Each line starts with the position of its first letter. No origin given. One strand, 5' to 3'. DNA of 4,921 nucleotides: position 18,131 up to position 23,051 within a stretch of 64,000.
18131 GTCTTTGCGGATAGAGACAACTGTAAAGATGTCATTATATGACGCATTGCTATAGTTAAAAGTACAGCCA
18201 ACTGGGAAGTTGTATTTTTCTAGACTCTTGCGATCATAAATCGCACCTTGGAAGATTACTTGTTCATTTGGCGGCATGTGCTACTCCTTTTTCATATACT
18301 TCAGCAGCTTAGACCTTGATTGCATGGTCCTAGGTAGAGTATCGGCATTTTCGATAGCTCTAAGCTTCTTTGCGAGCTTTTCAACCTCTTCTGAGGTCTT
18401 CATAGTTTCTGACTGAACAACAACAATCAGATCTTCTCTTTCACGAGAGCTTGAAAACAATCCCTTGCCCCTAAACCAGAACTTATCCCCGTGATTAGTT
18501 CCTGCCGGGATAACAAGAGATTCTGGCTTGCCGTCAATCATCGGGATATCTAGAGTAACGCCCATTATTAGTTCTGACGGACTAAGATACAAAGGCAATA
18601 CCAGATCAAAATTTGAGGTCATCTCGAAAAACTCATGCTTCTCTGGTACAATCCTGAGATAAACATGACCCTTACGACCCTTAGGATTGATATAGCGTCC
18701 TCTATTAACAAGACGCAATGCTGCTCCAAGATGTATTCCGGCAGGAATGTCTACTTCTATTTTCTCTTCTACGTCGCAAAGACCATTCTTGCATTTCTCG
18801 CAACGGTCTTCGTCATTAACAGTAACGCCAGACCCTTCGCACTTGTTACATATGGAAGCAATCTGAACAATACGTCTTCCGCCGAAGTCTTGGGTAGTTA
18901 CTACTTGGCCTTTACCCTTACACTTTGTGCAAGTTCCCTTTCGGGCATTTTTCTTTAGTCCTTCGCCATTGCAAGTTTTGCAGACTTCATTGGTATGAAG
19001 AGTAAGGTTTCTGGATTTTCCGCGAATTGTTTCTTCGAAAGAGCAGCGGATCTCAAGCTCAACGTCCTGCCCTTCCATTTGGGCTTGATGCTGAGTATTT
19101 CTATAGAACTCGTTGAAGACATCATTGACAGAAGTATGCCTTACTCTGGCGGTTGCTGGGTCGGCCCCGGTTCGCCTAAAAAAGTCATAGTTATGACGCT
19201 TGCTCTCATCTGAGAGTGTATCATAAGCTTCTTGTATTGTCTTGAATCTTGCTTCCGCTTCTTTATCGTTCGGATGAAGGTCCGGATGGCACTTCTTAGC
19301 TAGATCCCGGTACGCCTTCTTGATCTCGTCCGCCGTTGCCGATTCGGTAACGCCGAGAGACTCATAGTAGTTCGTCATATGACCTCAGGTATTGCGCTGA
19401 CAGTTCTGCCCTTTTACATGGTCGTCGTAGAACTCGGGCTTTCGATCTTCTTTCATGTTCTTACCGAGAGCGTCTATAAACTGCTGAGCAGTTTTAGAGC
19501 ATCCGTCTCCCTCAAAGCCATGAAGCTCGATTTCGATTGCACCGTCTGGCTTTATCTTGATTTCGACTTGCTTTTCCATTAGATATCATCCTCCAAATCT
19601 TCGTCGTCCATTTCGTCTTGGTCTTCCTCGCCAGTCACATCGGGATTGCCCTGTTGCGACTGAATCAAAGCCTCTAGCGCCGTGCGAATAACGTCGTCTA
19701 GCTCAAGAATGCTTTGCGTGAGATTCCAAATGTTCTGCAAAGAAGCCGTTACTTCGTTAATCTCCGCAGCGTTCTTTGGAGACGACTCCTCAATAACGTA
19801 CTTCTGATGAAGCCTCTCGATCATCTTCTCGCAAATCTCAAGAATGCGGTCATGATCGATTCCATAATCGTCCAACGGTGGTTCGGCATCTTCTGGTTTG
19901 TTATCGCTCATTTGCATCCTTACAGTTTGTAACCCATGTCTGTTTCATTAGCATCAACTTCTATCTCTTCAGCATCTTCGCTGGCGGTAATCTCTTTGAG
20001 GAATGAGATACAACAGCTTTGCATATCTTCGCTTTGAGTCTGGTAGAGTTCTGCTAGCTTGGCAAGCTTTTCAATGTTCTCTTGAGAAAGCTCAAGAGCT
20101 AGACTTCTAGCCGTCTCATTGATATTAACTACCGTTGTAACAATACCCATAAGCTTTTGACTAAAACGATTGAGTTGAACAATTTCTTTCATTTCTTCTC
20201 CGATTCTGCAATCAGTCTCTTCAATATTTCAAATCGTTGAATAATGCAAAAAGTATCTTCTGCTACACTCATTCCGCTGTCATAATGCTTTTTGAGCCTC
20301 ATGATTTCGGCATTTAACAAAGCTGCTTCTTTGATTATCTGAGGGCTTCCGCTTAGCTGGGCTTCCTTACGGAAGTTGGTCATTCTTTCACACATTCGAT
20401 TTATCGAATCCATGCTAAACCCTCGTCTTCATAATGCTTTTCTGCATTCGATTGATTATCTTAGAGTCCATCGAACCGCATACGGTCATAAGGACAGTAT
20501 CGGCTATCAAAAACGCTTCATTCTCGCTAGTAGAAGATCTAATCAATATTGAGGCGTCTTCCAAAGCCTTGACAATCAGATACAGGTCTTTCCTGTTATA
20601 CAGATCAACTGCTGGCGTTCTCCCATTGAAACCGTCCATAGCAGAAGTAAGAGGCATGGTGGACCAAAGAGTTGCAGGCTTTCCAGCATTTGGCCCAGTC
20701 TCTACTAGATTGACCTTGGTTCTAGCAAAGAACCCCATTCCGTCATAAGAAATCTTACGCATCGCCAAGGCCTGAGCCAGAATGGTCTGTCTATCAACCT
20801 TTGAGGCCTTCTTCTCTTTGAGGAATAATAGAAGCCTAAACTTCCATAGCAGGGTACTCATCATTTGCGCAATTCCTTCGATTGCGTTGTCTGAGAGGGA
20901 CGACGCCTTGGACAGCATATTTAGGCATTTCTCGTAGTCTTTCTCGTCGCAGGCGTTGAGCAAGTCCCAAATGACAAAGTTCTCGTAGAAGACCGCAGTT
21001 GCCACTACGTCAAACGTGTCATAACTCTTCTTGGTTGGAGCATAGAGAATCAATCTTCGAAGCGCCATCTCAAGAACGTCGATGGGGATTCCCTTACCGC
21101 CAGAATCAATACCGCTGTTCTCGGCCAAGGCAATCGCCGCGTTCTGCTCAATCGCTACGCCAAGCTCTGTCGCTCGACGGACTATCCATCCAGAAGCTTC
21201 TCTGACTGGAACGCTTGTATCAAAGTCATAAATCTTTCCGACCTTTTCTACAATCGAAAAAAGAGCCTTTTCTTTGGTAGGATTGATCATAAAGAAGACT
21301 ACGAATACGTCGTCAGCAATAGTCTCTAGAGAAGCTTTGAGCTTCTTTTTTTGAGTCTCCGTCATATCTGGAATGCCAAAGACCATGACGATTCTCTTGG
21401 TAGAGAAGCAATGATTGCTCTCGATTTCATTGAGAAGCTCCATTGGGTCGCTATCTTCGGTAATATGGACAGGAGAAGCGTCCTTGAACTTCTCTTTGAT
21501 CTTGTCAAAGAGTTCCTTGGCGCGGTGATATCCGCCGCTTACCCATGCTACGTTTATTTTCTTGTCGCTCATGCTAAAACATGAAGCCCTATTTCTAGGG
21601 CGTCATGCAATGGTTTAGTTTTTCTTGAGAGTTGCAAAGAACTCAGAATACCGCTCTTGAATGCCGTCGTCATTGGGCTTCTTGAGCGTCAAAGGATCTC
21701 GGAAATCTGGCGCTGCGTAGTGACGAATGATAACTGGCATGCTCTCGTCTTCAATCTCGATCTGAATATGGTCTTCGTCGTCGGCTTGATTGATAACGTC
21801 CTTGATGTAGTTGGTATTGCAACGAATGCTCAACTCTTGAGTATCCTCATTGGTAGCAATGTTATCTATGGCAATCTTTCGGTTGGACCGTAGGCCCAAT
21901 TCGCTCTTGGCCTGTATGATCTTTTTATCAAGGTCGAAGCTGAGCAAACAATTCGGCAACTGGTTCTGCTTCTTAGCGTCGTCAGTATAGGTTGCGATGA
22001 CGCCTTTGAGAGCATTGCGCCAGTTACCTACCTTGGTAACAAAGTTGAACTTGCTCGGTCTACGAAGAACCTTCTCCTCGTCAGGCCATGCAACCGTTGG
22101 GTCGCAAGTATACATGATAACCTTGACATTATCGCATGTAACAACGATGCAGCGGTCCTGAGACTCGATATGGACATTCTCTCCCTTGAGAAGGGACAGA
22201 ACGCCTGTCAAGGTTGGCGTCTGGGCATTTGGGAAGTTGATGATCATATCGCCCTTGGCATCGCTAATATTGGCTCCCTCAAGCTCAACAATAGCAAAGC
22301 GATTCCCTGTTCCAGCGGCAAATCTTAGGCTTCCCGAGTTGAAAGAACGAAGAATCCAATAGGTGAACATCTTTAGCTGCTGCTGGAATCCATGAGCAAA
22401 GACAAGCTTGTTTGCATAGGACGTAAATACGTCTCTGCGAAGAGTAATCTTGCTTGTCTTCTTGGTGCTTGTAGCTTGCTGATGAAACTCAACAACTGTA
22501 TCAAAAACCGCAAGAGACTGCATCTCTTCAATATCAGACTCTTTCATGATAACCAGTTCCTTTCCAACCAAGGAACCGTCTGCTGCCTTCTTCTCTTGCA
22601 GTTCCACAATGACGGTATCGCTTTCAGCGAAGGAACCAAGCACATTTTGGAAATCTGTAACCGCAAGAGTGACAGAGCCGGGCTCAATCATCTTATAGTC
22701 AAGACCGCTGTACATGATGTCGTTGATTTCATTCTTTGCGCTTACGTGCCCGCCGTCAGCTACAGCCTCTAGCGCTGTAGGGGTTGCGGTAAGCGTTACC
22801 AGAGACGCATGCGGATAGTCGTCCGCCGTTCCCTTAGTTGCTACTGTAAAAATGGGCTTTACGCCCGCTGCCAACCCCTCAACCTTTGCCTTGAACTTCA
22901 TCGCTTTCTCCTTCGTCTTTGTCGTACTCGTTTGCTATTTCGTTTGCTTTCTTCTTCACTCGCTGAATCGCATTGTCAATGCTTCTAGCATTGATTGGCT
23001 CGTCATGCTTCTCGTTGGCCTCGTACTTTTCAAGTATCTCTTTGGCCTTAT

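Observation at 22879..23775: Phage-encoded sigma-70 family factor together with a SpoVS-like protein (59757-60068) and DnaJ (18281-19378): host developmental and proteostasis takeover genes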

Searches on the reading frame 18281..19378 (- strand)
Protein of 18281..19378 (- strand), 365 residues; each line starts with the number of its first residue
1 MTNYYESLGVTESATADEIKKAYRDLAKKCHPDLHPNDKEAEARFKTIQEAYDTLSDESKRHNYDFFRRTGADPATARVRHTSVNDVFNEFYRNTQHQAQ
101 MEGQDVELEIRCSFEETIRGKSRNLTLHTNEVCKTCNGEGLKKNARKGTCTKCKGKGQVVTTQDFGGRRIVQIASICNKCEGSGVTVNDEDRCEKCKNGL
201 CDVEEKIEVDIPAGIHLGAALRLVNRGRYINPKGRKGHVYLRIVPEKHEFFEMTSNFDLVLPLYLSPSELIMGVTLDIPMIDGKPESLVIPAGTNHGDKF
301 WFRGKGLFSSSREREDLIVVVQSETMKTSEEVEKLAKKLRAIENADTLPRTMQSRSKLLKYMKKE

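Call 4: search_protein_families(library=pfam, proteins=[window:18281-19378:-], max_evalue=0.1)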
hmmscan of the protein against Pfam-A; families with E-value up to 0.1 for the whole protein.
window:18281-19378:- (365 aa): 6 families
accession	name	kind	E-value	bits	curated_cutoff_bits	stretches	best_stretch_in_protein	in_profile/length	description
PF00226.36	DnaJ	-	8.2e-26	90.3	27.8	1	3-65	1-63/63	DnaJ domain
PF01556.23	DnaJ_C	-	8.3e-25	88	26.6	1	106-322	1-148/152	DnaJ C terminal domain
PF00684.25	DnaJ_CXXCXGXG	-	4.2e-12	46.6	32.7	1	133-197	1-62/65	DnaJ central domain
PF05833.16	NFACT_N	-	0.0051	16.1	31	0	54-124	251-319/456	NFACT N-terminal and middle domains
PF15541.11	Ntox4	-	0.028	15.1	25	0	82-130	32-79/109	Bacterial toxin 4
PF15777.11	Anti-TRAP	-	0.038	14.4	32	1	131-163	11-46/59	Tryptophan RNA-binding attenuator protein inhibitory protein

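Call 5: search_protein_families(library=phrogs, proteins=[window:18281-19378:-], max_evalue=0.01)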
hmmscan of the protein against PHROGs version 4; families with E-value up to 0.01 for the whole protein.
window:18281-19378:- (365 aa): 9 families
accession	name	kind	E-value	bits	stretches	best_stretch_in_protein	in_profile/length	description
phrog_14336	-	unknown function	6.3e-73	247.2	1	2-344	4-350/363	-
phrog_31004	-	unknown function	1e-09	39.9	1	4-59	3-58/156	-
phrog_15863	-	unknown function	2.4e-09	38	1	11-65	151-205/312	-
phrog_2778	-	unknown function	1.1e-08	36.1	1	3-65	36-96/239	-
phrog_11153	-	unknown function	4.3e-08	34.2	1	3-80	6-80/337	-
phrog_13942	-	unknown function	5.3e-07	30.2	1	6-112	19-126/336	-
phrog_9210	-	unknown function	1.2e-05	26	1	6-59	153-203/204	-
phrog_127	-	transcription regulation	7.4e-05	23.5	1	125-198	143-210/253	anti-termination protein Q-like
phrog_22300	-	unknown function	0.0006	21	1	106-159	53-108/110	-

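Call 12: search_protein_families(library=ncbifam, proteins=[window:18281-19378:-], max_evalue=0.01)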
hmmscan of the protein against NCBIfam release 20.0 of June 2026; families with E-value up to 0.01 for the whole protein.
window:18281-19378:- (365 aa): 19 families
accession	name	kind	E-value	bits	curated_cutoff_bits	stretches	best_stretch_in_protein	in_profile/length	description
TIGR02349.1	DnaJ_bact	equivalog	4.4e-82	276.3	377.2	1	3-338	1-349/354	molecular chaperone DnaJ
NF008035.0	PRK10767.1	subfamily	2e-73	247.6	338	1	2-352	4-359/374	molecular chaperone DnaJ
NF010894.0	PRK14301.1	equivalog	5.8e-61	206.5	548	1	3-362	5-370/373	chaperone protein DnaJ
NF010871.0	PRK14278.1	equivalog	5.2e-56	190.1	502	1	2-354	3-362/378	molecular chaperone DnaJ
NF010872.0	PRK14279.1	equivalog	5.8e-55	187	556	2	77-335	116-370/394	molecular chaperone DnaJ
NF010874.0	PRK14281.1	equivalog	5.4e-53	180.5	619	2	80-341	113-371/397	chaperone protein DnaJ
NF010885.0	PRK14292.1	equivalog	3.5e-49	167.7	585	1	2-328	2-333/371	chaperone protein DnaJ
NF007618.0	PRK10266.1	equivalog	3.5e-36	125.2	403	2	2-128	4-142/306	curved DNA-binding protein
NF010892.0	PRK14299.1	equivalog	3.3e-28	98.7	392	2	3-71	5-72/291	chaperone protein DnaJ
NF037946.1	terminal_TopJ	equivalog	1.2e-22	80.2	300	1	3-97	6-96/810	terminal organelle assembly protein TopJ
TIGR03835.1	termin_org_DnaJ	equivalog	2.1e-18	66.1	512.25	1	3-96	3-92/871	terminal organelle assembly protein TopJ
NF050028.1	CldAdptActJ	equivalog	2.4e-12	47.2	150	1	1-77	1-84/93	cold adaptation protein ActJcold adaptation protein ActJ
NF006948.0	PRK09430.1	equivalog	7.7e-06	25.7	162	1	3-58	201-263/267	co-chaperone DjlA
TIGR02642.1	phage_xxxx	hypoth_equivalog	0.00019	21.2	101.4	1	17-172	63-222/267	TIGR02642 family protein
NF058604.1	RtpA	equivalog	0.00029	20.9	65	1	131-164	10-40/50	anti-TRAP protein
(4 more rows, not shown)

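Call 34: search_dna_similar(query=window:18281-19378:-, collection=phages, mode=protein, max_rows=25, max_evalue=1e-10)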
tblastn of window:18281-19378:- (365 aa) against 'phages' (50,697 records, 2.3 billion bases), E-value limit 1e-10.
Records with a match: 37; places in all: 38; records where one place covers at least 80% of the query: 26.
Best place of each record, by identity: <60% 37.
By first word of the organism name: Prevotella 15; uncultured 5; Acinetobacter 4; Listeria 4; Salmonella 2; Bacteriophage 2; Enterococcus 1; Escherichia 1; Staphylococcus 1; Pseudomonas 1; and 1 more.
By host as written in the record: Prevotella sp. 15; - 11; Listeria monocytogenes 4; Enterococcus faecalis 1; Escherichia coli O157:H7 ATCC 43895 1; Homo sapiens 1; Staphylococcus aureus 1; Pseudomonas aeruginosa 1; and 2 more.
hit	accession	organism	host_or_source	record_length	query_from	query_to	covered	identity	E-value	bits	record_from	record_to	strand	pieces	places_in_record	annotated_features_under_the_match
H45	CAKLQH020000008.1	Acinetobacter phage MD-2021a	not known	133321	3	341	93%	34.4%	9e-39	152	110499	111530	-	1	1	dnaJ: chaperone protein DnaJ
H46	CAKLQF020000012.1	Acinetobacter phage MD-2021a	not known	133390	3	341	93%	34.4%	9e-39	152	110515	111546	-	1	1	dnaJ: chaperone protein DnaJ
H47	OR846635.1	Enterococcus phage Efs 1-1-1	Enterococcus faecalis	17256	3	363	99%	31.0%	3e-32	133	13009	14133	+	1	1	record has no annotation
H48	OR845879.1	Escherichia phage ECO95 1-6-1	Escherichia coli O157:H7 ATCC 43895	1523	3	340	93%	31.7%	2e-39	150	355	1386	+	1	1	record has no annotation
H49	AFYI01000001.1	Salmonella enterica subsp. enterica serovar Infantis str. ...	Homo sapiens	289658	3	340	93%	31.7%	4e-38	150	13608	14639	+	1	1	chaperone protein DnaJ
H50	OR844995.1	Staphylococcus phage SA 1306 Kay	Staphylococcus aureus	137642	3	357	97%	29.7%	4e-33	136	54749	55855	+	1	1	record has no annotation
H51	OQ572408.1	Pseudomonas phage Y6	Pseudomonas aeruginosa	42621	3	307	84%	34.3%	5e-39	153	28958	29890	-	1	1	record has no annotation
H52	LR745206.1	uncultured phage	metagenomic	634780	3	337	92%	30.7%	3e-33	136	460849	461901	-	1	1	record has no annotation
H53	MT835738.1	Bacteriophage sp.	human fecal samples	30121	3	337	92%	29.8%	2e-22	105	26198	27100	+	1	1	record has no annotation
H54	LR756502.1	uncultured phage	metagenomic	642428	3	344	94%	28.9%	3e-30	127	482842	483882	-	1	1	record has no annotation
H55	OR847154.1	Listeria phage LM 4-11-1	Listeria monocytogenes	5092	3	306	83%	32.1%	6e-35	141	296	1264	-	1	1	record has no annotation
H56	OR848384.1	Listeria phage LM 4-14-1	Listeria monocytogenes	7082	3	306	83%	32.1%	6e-35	141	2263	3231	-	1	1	record has no annotation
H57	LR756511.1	uncultured phage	metagenomic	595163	1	322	88%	28.8%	6e-24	109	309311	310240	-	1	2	record has no annotation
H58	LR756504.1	uncultured phage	metagenomic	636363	3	319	87%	28.8%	2e-14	81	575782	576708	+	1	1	record has no annotation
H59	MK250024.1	Prevotella phage Lak-B5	Prevotella sp.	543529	5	324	88%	24.9%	2e-15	84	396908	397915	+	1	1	record has no annotation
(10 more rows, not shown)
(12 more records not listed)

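Call 76: search_protein_representatives(protein=window:18281-19378:-)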
Query: 365 residues. Proteins with E-value up to 0.001 (for the whole library): 103384; up to 1e-10: 26221; up to 1e-30: 2361. The best 150 are listed.
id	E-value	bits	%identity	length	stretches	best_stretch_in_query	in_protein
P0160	4.5e-124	430.5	52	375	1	1-365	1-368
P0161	4.9e-87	308.7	44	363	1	1-365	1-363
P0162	4.9e-79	282.4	37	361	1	1-363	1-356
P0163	6.9e-76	272.0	36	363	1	1-358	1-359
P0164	2.1e-63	231.0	36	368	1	1-364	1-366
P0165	1.3e-56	208.6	35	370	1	2-359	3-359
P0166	1.2e-55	205.4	34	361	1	3-364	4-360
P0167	2.4e-55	204.5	36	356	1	3-358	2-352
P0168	1.2e-54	202.2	38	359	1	3-344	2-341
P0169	1.9e-54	201.5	35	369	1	1-360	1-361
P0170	4.2e-54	200.4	35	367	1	1-364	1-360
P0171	7.0e-54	199.6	33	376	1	2-365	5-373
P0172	9.1e-54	199.3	36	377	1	3-346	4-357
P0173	1.0e-53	199.1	36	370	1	3-350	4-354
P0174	2.3e-53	197.9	35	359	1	3-362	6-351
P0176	4.4e-53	197.0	36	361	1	3-327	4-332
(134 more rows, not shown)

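Call 77: list_cluster_members(proteins=[P0165, P0166, P0167, P0168, P0169, P0170, P0171, P0172, P0173, P0176])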
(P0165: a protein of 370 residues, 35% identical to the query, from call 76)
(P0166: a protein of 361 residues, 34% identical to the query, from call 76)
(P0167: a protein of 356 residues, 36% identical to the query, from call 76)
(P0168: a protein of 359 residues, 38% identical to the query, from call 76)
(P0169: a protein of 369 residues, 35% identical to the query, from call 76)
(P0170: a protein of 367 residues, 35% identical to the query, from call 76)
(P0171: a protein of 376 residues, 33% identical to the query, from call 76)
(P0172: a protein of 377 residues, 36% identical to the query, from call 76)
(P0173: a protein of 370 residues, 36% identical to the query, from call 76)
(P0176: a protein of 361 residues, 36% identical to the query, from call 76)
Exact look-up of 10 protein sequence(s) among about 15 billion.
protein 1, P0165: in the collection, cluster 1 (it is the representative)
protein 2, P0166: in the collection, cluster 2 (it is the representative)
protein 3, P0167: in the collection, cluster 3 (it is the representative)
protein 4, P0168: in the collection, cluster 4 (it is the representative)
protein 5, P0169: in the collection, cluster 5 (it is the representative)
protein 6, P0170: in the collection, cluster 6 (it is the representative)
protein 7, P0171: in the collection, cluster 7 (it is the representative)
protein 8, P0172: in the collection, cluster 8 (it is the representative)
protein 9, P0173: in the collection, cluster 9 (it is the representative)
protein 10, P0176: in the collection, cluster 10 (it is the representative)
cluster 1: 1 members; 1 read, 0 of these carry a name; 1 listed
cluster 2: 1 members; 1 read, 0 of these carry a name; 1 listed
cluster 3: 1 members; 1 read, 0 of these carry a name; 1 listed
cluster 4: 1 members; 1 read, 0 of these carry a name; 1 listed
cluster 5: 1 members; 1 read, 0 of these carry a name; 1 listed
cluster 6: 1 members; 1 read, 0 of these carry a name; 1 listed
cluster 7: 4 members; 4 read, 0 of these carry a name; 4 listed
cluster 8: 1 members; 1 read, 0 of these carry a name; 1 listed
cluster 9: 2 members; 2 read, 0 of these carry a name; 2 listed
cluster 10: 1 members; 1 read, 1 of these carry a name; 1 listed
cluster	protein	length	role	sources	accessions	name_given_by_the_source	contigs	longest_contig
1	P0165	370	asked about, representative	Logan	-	-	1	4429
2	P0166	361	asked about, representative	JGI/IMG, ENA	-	-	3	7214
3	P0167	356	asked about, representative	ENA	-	-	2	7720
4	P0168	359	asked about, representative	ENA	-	-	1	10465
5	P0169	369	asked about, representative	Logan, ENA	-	-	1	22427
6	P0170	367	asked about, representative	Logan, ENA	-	-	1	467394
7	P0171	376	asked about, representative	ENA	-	-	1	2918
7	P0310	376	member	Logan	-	-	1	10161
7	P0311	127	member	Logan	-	-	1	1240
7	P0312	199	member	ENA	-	-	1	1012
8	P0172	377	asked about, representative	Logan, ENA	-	-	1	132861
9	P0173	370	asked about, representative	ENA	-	-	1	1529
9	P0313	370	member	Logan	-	-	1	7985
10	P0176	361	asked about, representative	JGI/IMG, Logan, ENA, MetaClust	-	molecular chaperone DnaJ | \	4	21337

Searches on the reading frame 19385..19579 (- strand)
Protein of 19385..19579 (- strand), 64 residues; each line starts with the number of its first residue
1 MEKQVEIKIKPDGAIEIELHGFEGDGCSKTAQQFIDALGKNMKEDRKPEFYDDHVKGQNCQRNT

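Call 36: search_protein_families(library=pfam, proteins=[window:19385-19579:-], max_evalue=0.01)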
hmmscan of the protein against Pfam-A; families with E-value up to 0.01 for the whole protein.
window:19385-19579:- (64 aa): 1 family
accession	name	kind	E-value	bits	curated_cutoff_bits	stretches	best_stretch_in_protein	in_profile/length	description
PF11211.13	DUF2997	-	5.4e-13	49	24.1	1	5-51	1-47/47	Protein of unknown function (DUF2997)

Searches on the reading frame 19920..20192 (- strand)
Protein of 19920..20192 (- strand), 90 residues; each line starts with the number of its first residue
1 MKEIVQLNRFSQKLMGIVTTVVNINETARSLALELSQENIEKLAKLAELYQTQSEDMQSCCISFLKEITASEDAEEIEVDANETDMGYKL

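Call 36: search_protein_families(library=pfam, proteins=[window:19920-20192:-], max_evalue=0.01)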
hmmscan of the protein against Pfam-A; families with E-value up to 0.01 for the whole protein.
window:19920-20192:- (90 aa): 1 family
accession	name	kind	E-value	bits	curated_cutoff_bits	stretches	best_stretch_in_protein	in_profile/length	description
PF09758.14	FPL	-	0.00093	19.7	26.1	1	14-78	47-109/148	Uncharacterised conserved protein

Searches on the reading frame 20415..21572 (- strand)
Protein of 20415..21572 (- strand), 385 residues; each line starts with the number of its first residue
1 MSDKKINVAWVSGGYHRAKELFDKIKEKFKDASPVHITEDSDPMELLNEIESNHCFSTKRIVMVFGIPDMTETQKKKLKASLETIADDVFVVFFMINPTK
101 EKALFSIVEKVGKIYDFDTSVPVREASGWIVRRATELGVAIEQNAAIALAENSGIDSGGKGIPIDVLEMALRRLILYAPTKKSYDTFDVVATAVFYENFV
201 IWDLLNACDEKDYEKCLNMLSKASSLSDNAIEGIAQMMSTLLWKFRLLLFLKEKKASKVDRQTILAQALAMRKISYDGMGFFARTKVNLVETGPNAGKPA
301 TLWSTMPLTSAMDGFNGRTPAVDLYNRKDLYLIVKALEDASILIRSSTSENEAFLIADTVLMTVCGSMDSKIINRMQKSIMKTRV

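Call 10: search_protein_families(library=phrogs, proteins=[window:20415-21572:-], max_evalue=0.001)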
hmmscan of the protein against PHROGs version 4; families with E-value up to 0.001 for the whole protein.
window:20415-21572:- (385 aa): 0 families

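Call 36: search_protein_families(library=pfam, proteins=[window:20415-21572:-], max_evalue=0.01)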
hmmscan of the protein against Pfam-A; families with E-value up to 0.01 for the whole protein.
window:20415-21572:- (385 aa): 1 family
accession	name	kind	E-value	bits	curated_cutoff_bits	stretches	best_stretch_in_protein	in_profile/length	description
PF06144.19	DNA_pol3_delta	-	1.2e-05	25.7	21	1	19-105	16-111/124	DNA polymerase III, delta subunit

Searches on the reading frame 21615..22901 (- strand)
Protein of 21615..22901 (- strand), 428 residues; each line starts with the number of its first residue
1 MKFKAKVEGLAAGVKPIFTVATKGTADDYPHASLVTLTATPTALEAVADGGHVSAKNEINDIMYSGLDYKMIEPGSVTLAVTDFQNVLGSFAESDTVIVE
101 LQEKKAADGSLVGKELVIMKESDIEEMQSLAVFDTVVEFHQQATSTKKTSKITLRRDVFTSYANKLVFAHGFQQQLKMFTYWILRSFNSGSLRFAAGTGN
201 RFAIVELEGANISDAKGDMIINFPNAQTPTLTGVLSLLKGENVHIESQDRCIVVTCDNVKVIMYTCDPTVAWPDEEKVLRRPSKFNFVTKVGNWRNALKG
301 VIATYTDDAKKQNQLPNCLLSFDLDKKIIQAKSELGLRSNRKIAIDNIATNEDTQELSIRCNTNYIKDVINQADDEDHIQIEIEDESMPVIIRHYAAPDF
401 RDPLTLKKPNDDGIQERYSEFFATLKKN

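Call 4: search_protein_families(library=pfam, proteins=[window:21615-22901:-], max_evalue=0.1)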
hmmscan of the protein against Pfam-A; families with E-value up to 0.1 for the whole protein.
window:21615-22901:- (428 aa): 1 family
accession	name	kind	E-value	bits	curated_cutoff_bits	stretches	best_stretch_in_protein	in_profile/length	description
PF02768.20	DNA_pol3_beta_3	-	0.0045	17.2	27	1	347-400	61-113/121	DNA polymerase III beta subunit, C-terminal domain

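Call 5: search_protein_families(library=phrogs, proteins=[window:21615-22901:-], max_evalue=0.01)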
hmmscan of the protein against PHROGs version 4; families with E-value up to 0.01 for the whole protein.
window:21615-22901:- (428 aa): 1 family
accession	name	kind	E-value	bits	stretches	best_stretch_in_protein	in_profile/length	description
phrog_947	-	DNA, RNA and nucleotide metabolism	1.2e-05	25.5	1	271-401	238-357/368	DNA polymerase processivity factor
